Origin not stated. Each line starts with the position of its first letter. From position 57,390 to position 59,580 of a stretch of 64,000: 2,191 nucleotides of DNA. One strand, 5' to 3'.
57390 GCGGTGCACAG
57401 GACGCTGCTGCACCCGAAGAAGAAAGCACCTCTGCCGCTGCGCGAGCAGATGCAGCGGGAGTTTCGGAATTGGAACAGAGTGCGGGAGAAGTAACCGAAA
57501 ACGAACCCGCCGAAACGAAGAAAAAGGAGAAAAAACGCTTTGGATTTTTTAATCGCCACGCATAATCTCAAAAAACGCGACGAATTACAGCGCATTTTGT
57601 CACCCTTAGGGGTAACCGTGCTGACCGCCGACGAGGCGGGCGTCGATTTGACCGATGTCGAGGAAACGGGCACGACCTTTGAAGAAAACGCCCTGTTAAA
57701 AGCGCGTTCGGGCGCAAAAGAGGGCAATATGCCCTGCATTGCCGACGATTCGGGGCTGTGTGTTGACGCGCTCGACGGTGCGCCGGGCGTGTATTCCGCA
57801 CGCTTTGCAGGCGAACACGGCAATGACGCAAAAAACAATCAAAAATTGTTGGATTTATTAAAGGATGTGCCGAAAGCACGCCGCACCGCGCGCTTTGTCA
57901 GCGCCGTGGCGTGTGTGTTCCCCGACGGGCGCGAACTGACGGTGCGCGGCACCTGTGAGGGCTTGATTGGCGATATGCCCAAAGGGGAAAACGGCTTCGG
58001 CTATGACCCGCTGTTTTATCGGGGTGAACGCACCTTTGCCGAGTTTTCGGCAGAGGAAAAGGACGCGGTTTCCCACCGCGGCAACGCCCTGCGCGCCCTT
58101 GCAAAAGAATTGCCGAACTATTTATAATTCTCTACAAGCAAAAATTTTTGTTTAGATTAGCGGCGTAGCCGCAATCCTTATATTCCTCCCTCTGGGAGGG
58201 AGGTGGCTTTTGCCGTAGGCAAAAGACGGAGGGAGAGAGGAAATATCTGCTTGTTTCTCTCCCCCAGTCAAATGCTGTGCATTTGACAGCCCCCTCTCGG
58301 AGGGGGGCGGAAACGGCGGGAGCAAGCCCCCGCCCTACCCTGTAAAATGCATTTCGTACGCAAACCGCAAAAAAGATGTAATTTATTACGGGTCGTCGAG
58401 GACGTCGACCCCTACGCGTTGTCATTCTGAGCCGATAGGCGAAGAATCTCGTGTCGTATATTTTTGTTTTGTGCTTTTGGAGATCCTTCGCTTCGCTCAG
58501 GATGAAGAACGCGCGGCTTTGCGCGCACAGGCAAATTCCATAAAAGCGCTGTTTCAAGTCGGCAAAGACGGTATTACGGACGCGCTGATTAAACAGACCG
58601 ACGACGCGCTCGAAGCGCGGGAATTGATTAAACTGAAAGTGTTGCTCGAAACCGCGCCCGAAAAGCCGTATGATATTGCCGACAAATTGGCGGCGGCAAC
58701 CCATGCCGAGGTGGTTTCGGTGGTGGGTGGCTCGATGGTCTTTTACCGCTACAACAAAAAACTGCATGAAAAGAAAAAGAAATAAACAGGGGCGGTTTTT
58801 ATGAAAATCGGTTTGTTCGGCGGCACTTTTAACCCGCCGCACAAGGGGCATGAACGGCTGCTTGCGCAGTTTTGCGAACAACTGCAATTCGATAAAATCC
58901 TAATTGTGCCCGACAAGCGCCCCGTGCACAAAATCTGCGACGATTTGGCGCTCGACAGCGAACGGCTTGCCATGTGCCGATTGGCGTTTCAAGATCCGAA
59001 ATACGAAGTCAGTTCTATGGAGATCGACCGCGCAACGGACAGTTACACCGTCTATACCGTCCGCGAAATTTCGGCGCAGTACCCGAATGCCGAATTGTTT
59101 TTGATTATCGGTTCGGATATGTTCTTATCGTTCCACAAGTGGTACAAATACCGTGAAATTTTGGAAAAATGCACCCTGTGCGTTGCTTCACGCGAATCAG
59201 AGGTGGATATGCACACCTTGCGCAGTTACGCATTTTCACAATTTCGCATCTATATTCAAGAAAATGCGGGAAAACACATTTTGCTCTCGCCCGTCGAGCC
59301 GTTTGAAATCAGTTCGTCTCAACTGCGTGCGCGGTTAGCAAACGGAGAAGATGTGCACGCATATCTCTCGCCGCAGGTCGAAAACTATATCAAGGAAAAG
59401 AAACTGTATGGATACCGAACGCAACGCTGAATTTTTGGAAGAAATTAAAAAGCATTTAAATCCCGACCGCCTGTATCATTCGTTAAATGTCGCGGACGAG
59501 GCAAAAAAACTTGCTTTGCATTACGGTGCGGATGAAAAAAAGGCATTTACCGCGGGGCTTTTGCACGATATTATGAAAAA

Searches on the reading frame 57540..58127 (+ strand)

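Call 56: search_protein_families(library=pfam, proteins=[window:57540-58127:+], max_evalue=0.001)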
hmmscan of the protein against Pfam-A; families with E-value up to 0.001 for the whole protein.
window:57540-58127:+ (195 aa): 1 family
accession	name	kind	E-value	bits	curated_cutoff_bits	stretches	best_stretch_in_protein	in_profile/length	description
PF01725.21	Ham1p_like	-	2.9e-67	226.6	22.5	1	4-189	2-185/186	Ham1 family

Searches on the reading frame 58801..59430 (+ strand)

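Call 56: search_protein_families(library=pfam, proteins=[window:58801-59430:+], max_evalue=0.001)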
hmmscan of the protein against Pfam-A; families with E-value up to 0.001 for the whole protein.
window:58801-59430:+ (209 aa): 1 family
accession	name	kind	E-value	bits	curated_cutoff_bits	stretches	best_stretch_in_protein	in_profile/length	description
PF01467.32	CTP_transf_like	-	4.6e-23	82.3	21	1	5-178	1-133/133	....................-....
